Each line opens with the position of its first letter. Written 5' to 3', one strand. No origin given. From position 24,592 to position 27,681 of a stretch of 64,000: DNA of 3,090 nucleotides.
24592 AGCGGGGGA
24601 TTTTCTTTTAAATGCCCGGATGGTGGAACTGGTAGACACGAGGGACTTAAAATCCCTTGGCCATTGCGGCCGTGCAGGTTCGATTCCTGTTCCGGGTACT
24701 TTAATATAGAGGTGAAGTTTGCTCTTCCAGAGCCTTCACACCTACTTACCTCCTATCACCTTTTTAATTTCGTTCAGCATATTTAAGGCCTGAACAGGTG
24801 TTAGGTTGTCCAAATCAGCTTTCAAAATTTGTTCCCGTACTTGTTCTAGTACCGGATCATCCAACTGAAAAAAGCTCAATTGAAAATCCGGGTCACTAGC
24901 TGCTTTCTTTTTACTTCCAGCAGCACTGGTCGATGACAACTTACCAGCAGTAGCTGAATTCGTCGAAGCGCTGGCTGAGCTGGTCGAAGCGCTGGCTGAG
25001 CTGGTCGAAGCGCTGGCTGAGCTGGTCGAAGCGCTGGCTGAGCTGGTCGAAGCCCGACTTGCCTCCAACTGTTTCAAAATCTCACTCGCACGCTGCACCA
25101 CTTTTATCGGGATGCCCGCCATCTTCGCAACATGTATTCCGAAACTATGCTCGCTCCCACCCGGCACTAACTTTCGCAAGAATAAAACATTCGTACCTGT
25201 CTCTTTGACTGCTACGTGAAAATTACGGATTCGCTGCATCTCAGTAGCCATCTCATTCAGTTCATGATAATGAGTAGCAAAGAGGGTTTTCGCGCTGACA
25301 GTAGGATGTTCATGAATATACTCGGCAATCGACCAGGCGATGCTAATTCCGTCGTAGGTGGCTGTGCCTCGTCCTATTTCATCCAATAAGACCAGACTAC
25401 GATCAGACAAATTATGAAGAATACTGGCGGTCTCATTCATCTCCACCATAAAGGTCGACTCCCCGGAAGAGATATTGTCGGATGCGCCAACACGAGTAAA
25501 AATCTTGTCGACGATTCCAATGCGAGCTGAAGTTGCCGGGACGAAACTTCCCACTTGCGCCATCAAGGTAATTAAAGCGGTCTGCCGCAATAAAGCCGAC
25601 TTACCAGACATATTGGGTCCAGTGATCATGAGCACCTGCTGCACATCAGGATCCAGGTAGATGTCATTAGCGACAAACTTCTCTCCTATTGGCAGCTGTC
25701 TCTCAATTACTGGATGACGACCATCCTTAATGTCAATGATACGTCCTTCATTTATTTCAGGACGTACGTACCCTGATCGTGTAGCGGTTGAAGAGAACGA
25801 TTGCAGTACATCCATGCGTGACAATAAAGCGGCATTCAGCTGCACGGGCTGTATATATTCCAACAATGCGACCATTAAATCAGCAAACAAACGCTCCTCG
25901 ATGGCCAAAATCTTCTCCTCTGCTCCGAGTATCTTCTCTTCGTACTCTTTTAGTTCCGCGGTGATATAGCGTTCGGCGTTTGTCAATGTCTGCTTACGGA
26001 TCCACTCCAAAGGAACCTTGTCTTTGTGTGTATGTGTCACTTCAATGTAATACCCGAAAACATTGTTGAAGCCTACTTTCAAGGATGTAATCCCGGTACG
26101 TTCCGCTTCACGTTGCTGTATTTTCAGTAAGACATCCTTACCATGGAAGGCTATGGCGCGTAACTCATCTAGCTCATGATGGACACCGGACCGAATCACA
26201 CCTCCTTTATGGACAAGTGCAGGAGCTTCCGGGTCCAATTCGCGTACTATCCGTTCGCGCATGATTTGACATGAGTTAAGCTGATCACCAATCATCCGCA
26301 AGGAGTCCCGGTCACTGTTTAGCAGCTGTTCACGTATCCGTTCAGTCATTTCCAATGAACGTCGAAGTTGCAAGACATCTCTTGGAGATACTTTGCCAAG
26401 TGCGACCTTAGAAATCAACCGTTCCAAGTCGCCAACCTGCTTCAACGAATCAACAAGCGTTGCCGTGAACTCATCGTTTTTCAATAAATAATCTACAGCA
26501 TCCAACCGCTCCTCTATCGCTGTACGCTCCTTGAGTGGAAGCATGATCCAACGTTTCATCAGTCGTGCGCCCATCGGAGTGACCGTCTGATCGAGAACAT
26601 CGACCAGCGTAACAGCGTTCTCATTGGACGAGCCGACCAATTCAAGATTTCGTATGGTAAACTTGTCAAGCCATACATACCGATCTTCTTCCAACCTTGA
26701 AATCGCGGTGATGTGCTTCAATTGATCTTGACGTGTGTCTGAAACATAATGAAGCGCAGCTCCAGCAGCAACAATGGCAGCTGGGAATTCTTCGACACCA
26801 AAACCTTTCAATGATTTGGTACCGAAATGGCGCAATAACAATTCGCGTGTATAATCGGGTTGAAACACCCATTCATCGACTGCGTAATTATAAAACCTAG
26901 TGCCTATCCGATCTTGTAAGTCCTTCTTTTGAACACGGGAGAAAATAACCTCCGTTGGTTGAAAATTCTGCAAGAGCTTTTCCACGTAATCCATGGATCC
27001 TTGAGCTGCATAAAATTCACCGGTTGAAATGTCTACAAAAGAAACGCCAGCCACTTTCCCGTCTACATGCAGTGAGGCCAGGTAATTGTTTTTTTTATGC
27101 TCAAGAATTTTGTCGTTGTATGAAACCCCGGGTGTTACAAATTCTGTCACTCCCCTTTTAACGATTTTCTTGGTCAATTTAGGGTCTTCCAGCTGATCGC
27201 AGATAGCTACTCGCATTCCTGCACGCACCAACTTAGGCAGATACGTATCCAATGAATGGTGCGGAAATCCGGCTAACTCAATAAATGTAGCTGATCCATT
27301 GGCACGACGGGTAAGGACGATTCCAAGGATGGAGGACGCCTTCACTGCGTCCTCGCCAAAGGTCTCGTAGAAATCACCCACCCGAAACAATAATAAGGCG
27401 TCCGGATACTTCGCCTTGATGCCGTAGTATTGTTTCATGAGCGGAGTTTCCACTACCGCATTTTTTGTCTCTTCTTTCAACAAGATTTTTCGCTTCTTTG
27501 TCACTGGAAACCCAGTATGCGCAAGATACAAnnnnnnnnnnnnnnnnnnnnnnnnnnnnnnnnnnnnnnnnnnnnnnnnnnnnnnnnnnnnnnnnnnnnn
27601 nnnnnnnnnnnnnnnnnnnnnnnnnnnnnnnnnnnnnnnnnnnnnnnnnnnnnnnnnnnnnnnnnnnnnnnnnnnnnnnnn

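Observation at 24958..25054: Perfect 21-bp tandem repeat (about 4.6 copies) inside mutS, encoding (ASASTSS)n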

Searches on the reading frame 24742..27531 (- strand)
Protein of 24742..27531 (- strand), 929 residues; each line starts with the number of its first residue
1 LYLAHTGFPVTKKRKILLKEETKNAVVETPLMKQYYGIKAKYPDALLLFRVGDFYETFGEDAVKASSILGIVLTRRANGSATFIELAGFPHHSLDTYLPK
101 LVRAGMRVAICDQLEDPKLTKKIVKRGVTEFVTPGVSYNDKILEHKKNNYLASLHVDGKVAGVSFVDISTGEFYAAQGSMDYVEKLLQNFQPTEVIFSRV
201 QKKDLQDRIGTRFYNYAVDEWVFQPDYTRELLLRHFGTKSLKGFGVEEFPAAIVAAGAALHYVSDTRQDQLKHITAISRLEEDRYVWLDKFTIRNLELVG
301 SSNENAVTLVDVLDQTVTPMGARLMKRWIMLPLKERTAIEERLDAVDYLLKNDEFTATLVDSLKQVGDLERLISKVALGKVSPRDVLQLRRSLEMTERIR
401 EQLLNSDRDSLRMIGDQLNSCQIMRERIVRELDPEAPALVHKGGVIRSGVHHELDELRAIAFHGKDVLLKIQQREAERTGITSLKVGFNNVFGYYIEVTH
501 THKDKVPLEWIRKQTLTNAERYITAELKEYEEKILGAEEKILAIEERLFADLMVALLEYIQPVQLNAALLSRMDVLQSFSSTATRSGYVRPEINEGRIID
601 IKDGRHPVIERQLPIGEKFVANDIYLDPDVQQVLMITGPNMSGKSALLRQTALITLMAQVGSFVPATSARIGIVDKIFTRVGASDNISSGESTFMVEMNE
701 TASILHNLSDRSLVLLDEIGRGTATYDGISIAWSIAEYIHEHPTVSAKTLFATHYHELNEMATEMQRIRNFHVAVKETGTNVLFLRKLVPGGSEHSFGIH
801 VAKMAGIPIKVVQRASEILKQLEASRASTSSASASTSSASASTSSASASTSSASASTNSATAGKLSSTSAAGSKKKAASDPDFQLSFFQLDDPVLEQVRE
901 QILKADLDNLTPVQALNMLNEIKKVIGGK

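Call 6: search_protein_families(library=pfam, proteins=[window:24742-27531:-])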
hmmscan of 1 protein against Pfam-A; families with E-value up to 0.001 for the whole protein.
window:24742-27531:- (929 aa): 5 families
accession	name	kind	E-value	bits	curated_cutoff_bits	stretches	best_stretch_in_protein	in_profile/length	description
PF00488.27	MutS_V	-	7.4e-83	277.6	30.2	1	635-823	2-188/188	MutS domain V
PF05192.23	MutS_III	-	9.1e-45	153.8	34.1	1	292-580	2-194/194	MutS domain III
PF01624.25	MutS_I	-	3.9e-38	130.6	20.6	1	29-139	1-111/113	MutS domain I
PF05190.23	MutS_IV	-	8.6e-29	100.1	22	1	449-540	1-92/92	MutS family domain IV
PF05188.22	MutS_II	-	2.1e-23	83.6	25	1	149-274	1-132/133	MutS domain II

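Call 7: find_homologous_proteins(query=window:24742-27531:-, max_evalue=1e-50)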
Query window:24742-27531:- (929 aa): 8000 proteins with E <= 1e-50 among 8000 candidates; the best 120 are listed.
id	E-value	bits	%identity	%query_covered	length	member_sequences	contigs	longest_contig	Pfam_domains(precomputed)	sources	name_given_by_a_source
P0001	0.0e+0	1981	99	98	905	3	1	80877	PF01624.26,PF05192.24,PF05188.24,PF05190.24,PF00488.28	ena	-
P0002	0.0e+0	1620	80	97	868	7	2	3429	PF01624.26,PF05192.24,PF05188.24,PF05190.24,PF00488.28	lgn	-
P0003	0.0e+0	1580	81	94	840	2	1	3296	PF01624.26,PF05192.24,PF05188.24,PF05190.24,PF00488.28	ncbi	ncbi:MAG: mismatch repair protein MutS, partial [Bacteroidota bacterium]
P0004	0.0e+0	1576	78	98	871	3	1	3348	PF01624.26,PF05192.24,PF05188.24,PF05190.24,PF00488.28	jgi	jgi:DNA mismatch repair protein MutS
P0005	0.0e+0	1552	77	98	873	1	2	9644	PF01624.26,PF05192.24,PF05188.24,PF05190.24,PF00488.28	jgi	jgi:DNA mismatch repair protein MutS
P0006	0.0e+0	1543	76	98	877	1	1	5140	PF01624.26,PF05192.24,PF05188.24,PF05190.24,PF00488.28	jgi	jgi:DNA mismatch repair protein MutS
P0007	0.0e+0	1535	77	97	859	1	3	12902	PF01624.26,PF05192.24,PF05188.24,PF05190.24,PF00488.28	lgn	-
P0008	0.0e+0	1523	77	97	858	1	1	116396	PF01624.26,PF05192.24,PF05188.24,PF05190.24,PF00488.28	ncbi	ncbi:MAG: mismatch repair protein MutS [Bacteroidota bacterium]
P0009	0.0e+0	1522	75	98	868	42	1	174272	PF01624.26,PF05192.24,PF05188.24,PF05190.24,PF00488.28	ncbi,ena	-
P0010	0.0e+0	1519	76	97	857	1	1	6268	PF01624.26,PF05192.24,PF05188.24,PF05190.24,PF00488.28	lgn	-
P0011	0.0e+0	1517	76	97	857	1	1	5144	PF01624.26,PF05192.24,PF05188.24,PF05190.24,PF00488.28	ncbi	-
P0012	0.0e+0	1516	75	98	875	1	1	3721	PF01624.26,PF05192.24,PF05188.24,PF05190.24,PF00488.28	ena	-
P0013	0.0e+0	1514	75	98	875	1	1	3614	PF01624.26,PF05192.24,PF05188.24,PF05190.24,PF00488.28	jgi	jgi:DNA mismatch repair protein MutS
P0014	0.0e+0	1490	72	98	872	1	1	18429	PF01624.26,PF05192.24,PF05188.24,PF05190.24,PF00488.28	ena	-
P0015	0.0e+0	1490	72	98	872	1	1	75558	PF01624.26,PF05192.24,PF05188.24,PF05190.24,PF00488.28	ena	-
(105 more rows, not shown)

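Call 9: list_cluster_members(proteins=[P0001])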
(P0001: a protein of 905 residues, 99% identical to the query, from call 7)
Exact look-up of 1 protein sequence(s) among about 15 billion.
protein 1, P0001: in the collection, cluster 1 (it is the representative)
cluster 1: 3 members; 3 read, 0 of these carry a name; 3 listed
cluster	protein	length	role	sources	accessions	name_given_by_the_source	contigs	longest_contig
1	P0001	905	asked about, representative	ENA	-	-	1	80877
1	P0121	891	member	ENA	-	-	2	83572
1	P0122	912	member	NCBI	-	-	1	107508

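Call 11: find_encoding_contigs(protein=P0122, flank=10000, max_places=6)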
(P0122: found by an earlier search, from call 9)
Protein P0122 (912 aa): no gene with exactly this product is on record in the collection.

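Call 12: find_encoding_contigs(protein=P0001, flank=10000, max_places=6)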
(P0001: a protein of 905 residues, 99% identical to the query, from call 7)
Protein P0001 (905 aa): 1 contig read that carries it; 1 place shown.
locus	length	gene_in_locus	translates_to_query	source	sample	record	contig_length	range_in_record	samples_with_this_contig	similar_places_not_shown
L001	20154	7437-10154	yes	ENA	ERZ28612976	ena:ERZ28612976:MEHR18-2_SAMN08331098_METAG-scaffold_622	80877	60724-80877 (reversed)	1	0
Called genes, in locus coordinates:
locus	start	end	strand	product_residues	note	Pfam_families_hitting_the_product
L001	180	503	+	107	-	PF02416:TatA_B_E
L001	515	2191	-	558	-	PF14716:HHH_8, PF14520:HHH_5, PF02811:PHP (weak)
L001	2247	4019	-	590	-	PF25145:NfeD1b_N (faint), PF01343:Peptidase_S49, PF01972:SDH_protease (weak), PF01343:Peptidase_S49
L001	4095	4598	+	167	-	PF01288:HPPK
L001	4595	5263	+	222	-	PF01712:dNK, PF02223:Thymidylate_kin (faint)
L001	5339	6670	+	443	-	PF05359:DUF748 (faint), PF00691:OmpA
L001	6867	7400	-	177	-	PF00588:SpoU_methylase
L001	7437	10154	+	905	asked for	PF01624:MutS_I, PF05188:MutS_II, PF05192:MutS_III, PF05190:MutS_IV, PF00488:MutS_V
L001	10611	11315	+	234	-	PF01048:PNP_UDP_1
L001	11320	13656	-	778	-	PF01186:Lysyl_oxidase, PF18962:Por_Secre_tail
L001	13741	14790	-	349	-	PF03150:CCP_MauG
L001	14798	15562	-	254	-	PF20243:MbnP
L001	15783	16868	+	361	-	PF18845:baeRF_family3, PF18851:baeRF_family8 (weak), PF18855:baeRF_family11 (faint)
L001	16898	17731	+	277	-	PF00582:Usp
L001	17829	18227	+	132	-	-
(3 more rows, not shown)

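Call 13: find_encoding_contigs(protein=P0121, flank=10000, max_places=6)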
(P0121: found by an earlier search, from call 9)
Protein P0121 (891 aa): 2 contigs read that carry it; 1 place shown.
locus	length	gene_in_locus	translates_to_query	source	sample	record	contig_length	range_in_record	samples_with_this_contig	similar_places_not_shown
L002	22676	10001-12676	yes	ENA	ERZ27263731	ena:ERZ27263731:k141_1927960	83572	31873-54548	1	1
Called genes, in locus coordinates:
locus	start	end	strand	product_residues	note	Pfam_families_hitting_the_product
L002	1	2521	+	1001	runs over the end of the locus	-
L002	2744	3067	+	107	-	PF02416:TatA_B_E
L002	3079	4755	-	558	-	PF14716:HHH_8, PF14520:HHH_5, PF02811:PHP (weak)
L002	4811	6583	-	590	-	PF25145:NfeD1b_N (faint), PF01343:Peptidase_S49, PF01972:SDH_protease (weak), PF01343:Peptidase_S49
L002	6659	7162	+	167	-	PF01288:HPPK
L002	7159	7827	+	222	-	PF01712:dNK, PF02223:Thymidylate_kin (faint)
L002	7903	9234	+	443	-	PF05359:DUF748 (faint), PF00691:OmpA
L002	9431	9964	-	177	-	PF00588:SpoU_methylase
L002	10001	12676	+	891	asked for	PF01624:MutS_I, PF05188:MutS_II, PF05192:MutS_III, PF05190:MutS_IV, PF00488:MutS_V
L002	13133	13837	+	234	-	PF01048:PNP_UDP_1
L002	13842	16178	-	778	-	PF01186:Lysyl_oxidase, PF18962:Por_Secre_tail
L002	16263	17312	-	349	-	PF03150:CCP_MauG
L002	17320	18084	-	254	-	PF20243:MbnP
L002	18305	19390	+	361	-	PF18845:baeRF_family3, PF18851:baeRF_family8 (weak), PF18855:baeRF_family11 (faint)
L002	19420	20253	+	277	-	PF00582:Usp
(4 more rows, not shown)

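Call 16: find_related_loci(query=P0122, collection=genome_contigs, flank=3000)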
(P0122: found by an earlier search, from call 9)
Query P0122 (912 aa) in genome_contigs; peptide patterns used: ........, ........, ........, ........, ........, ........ (x = any residue, [..] = any of these).
600 stretches matched a pattern (row limit reached: there are more); 598 encode a relative of the query (tblastn E <= 1e-3); the best 80 are kept; 80 distinct loci.
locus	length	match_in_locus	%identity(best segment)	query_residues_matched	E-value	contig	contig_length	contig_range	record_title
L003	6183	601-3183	64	11-910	0e+0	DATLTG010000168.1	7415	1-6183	MAG TPA_asm: Bacteroidia bacterium isolate SMAG_U13950 k141_941665, whole genome shotgun sequence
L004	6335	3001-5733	62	13-911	0e+0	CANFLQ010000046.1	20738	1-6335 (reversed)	MAG: Bacteroidetes bacterium isolate Jr-11dec17-86 genome assembly, contig: Jr-11dec17-C841, whole genome shotgun sequen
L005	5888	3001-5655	63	11-909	0e+0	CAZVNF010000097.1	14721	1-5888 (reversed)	MAG TPA_asm: uncultured Draconibacterium sp. isolate SRP272421_co4_125 genome assembly, contig: NODE_11218_length_14721_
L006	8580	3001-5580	64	9-912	0e+0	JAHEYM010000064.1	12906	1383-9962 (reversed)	MAG: Bacteroidetes bacterium isolate nzgw128 NODE_10622_length_12907_cov_2.944471, whole genome shotgun sequence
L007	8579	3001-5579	68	11-910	0e+0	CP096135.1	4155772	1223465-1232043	MAG: Sphingobacteriales bacterium JAD_PAG50586_3 chromosome, complete genome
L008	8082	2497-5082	62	11-911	0e+0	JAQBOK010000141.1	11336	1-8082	MAG: Mucilaginibacter sp. isolate RYN_318 scaffold_236569, whole genome shotgun sequence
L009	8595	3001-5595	62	6-909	0e+0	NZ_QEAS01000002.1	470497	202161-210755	Pararcticibacter amylolyticus strain FJ4-8 contig-120_1, whole genome shotgun sequence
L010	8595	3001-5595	62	6-909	0e+0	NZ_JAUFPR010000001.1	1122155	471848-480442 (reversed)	Mucilaginibacter aquaedulcis strain CECT 8102 soapdenovo_K_105_1, whole genome shotgun sequence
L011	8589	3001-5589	62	10-910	0e+0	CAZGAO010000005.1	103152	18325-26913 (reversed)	MAG TPA_asm: uncultured Lentimicrobiaceae bacterium isolate binchicken_co47_205 genome assembly, contig: NODE_106_length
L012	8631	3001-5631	61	9-905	0e+0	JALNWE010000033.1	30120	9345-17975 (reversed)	MAG: Bacteroidales bacterium isolate SO_2016_LW1 bin 3 scaffold01263_LW64-88_2016, whole genome shotgun sequence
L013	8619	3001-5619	62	2-909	0e+0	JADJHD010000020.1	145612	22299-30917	MAG: Bacteroidales bacterium isolate Damh_18-Q3-R51-60_MAXAC.107 tig00006294-10-1452860, whole genome shotgun sequence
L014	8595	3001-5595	61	6-909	0e+0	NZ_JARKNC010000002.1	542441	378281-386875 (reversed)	Daejeonella sp. JGW-45 velvet_auto_105_2, whole genome shotgun sequence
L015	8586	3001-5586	61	11-911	0e+0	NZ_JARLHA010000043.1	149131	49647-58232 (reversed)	MAG: Mucilaginibacter sp. isolate MAG_BO124 MetaBAT2_Bin_124_Oxic_k141_1382700, whole genome shotgun sequence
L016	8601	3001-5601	61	6-911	0e+0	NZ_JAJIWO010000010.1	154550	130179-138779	Mucilaginibacter sp. UR6-11 contig10, whole genome shotgun sequence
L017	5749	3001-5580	62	11-909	0e+0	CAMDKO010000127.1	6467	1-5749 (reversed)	MAG: Pedobacter schmidteae isolate MsH-01oct19-224 genome assembly, contig: MsH-01oct19-C27651, whole genome shotgun seq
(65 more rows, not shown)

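Call 66: search_protein_families(library=ncbifam, proteins=[P0122])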
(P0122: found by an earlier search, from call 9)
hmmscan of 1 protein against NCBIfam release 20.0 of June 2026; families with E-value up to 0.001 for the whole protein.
P0122 (912 aa): 4 families
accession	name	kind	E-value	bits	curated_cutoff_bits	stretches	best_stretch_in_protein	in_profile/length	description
NF003810.1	PRK05399.1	equivalog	0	1032.9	480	1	12-806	2-793/793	DNA mismatch repair protein MutS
TIGR01070.1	mutS1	equivalog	8.3e-275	914.3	641.7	1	12-907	2-840/840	DNA mismatch repair protein MutS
NF052383.1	ATPase_KamC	equivalog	3.2e-55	187.9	300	1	298-748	11-438/508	lysine 5,6-aminomutase reactivase ATPase KamC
TIGR01069.2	mutS2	equivalog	1.1e-54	186.1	400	1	298-831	20-539/790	endonuclease MutS2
